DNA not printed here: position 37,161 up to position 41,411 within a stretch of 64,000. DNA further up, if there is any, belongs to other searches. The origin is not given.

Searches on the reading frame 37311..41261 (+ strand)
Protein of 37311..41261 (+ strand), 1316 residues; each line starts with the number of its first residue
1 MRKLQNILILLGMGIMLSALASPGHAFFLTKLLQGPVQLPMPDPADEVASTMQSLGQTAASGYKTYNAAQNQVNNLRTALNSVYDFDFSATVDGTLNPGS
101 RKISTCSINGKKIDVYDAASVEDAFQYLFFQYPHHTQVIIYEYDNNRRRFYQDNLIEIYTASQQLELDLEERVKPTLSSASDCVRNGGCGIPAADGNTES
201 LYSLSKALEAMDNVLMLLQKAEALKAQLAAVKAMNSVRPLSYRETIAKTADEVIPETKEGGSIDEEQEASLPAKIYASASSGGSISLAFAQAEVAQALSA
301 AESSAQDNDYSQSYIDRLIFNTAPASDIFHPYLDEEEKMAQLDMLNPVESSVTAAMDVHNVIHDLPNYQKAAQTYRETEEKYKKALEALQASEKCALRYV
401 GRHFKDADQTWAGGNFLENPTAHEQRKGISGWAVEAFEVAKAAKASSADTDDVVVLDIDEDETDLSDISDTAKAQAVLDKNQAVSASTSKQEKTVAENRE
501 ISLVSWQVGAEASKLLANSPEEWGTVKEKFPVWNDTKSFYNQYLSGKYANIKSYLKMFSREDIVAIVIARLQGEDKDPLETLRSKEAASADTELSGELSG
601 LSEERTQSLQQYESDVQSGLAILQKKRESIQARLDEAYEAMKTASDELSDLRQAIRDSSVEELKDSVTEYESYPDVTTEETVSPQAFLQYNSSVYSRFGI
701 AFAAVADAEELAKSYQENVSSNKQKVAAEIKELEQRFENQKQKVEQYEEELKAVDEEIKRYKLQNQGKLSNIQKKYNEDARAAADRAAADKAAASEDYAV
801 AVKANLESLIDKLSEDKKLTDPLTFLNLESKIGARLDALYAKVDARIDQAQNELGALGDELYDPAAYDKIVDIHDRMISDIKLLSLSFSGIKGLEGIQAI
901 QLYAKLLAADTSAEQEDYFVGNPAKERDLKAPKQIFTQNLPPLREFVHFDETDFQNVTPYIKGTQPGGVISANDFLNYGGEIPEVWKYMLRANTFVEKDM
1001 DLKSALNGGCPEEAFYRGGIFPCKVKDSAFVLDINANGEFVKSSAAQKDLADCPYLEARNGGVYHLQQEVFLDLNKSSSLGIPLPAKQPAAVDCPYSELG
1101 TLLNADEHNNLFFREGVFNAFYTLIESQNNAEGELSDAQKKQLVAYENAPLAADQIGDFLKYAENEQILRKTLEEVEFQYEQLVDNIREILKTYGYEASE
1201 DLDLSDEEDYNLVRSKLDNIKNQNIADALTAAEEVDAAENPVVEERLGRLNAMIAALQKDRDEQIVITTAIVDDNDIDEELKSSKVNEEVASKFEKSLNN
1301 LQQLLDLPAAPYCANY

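Call 6: search_protein_families(library=pfam, proteins=[window:37311-41261:+], max_evalue=0.1)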
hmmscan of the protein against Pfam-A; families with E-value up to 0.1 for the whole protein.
window:37311-41261:+ (1316 aa): 1 family
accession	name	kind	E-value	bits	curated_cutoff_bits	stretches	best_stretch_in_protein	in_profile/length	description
PF18913.5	FBPase_C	-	0.078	13.2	27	0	368-427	8-67/127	Fructose-1-6-bisphosphatase, C-terminal domain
